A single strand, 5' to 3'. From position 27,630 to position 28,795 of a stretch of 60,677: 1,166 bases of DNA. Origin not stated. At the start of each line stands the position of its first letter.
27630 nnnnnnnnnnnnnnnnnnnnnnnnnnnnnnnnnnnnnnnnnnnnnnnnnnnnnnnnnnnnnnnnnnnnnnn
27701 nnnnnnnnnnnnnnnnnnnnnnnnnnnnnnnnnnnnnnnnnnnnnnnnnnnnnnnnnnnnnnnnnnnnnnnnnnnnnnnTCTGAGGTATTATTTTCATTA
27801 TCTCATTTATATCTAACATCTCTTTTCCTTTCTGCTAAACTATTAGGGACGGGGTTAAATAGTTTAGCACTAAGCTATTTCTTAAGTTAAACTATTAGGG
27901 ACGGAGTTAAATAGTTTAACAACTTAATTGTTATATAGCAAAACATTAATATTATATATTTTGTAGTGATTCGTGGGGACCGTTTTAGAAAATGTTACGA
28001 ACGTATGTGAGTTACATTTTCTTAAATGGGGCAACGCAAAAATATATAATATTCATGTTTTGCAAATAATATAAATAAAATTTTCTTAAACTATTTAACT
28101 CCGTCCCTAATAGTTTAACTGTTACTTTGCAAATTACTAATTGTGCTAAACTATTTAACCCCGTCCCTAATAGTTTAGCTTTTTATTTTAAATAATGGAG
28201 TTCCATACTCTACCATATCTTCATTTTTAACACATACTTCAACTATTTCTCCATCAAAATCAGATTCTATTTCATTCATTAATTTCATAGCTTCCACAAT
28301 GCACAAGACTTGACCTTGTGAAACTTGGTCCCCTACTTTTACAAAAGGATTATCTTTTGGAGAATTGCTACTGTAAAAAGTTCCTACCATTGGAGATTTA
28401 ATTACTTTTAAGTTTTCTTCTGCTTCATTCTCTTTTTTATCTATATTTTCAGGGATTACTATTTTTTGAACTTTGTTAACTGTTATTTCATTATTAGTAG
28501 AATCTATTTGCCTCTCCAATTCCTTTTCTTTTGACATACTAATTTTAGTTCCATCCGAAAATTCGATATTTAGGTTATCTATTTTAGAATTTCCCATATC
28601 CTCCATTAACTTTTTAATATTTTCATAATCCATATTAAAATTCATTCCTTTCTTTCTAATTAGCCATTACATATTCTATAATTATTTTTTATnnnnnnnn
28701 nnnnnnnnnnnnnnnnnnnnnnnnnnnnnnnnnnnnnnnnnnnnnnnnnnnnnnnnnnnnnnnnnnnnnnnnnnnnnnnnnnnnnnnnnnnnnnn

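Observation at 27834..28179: Module-wise conservation: hairpins and core nearly identical between copies, spacers scrambled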

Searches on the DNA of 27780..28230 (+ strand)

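Call 10: search_rna_families(source=window, start=27780, end=28230, threshold=evalue, max_evalue=10, show_alignments=3)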
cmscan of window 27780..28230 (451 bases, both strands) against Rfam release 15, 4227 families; matches with E-value up to 10: 5.
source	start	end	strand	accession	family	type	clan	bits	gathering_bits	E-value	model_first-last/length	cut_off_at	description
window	27937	28064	+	RF04225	MIR7502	Gene; miRNA;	-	21.8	71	4.5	1-143/143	no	MIR7502 microRNA precursor family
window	27937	28064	+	RF04120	MIR5998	Gene; miRNA;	-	18.7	180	0.12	1-173/173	no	MIR5998 microRNA precursor family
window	27986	28113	-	RF02377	SurA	Gene; sRNA;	-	9.8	100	3.2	1-279/279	no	SurA sRNA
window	27939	27974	+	RF02933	ARRPOF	Gene; sRNA;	-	9.4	127.2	8.3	1-256/256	no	ARRPOF RNA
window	28011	28072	-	RF00023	tmRNA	Gene;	CL00001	5.1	47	6.1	84-140/374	no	transfer-messenger RNA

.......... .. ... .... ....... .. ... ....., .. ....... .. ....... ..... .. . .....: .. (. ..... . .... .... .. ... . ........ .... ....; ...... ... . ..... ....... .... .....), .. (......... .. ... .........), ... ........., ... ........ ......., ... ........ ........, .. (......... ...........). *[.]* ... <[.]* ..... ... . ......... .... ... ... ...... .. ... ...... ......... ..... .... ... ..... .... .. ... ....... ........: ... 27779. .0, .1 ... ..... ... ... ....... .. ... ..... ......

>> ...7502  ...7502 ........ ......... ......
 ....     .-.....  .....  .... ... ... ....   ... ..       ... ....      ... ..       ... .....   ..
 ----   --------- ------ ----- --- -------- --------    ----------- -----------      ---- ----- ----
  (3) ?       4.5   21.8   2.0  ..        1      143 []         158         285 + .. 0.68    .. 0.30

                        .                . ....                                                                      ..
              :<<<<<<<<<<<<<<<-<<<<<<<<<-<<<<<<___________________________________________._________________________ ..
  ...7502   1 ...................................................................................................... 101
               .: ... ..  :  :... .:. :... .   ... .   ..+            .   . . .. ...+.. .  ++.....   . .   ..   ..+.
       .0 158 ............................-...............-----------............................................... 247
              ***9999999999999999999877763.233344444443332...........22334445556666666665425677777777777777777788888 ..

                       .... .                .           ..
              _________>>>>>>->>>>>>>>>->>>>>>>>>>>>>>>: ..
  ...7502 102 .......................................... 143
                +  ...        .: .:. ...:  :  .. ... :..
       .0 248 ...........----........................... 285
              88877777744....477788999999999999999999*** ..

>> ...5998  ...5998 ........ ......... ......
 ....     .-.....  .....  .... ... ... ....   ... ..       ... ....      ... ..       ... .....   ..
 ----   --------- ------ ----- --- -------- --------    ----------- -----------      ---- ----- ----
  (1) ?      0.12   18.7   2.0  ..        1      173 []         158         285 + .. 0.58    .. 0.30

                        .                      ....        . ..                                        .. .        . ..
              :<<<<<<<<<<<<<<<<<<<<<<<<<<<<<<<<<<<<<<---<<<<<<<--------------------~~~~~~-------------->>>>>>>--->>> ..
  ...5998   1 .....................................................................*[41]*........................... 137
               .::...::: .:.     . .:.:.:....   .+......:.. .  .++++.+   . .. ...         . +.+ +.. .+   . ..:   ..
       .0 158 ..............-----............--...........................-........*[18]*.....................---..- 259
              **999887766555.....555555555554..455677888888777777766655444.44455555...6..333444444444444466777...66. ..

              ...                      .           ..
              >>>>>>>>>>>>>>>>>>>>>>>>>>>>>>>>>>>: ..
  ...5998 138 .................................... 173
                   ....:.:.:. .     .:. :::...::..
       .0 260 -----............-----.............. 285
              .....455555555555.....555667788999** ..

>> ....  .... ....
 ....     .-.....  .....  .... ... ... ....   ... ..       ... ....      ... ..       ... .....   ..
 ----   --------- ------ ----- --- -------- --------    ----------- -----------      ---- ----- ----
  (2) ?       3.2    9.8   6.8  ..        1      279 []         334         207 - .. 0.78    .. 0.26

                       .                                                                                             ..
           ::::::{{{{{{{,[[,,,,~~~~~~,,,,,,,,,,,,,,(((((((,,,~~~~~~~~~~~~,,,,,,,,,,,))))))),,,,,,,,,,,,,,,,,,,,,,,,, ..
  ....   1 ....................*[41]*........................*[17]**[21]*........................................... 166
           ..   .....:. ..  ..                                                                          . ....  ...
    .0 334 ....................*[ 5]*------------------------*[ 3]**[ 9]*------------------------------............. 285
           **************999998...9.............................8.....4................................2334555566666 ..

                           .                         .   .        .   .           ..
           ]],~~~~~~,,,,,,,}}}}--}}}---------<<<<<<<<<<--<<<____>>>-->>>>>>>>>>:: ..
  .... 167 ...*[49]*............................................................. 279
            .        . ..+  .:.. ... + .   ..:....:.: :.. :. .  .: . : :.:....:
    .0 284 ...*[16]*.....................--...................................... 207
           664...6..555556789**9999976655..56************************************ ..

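Call 14: search_dna_similar(query=window:27834-28179:+, collection=plasmids, mode=distant)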
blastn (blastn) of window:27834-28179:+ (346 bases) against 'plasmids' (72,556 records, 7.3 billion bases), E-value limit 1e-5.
No match.

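Call 15: search_dna_similar(query=window:27834-28179:+, collection=phages, mode=distant)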
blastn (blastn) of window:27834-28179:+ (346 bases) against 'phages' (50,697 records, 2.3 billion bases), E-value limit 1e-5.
No match.

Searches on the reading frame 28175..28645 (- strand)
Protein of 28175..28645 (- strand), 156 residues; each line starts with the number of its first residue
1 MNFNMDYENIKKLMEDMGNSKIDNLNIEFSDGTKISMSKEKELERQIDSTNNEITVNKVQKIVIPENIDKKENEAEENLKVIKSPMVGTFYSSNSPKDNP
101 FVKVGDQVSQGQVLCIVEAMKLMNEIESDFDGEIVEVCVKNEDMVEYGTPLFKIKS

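Call 68: find_encoding_contigs(protein=window:28175-28645:-, flank=1500, max_places=10)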
Protein window:28175-28645:- (156 aa): no gene with exactly this product is on record in the collection.

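Call 86: search_protein_families(library=pfam, proteins=[window:28175-28645:-], max_evalue=0.00001)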
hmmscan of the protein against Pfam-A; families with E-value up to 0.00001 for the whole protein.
window:28175-28645:- (156 aa): 2 families
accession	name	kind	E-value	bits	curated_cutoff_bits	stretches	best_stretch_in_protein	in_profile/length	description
PF00364.28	Biotin_lipoyl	-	3.2e-25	88.2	22.1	1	81-154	2-73/73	Biotin-requiring enzyme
PF13533.13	Biotin_lipoyl_2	-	8.5e-09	35.5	29.8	0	126-154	3-31/32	Biotin-lipoyl like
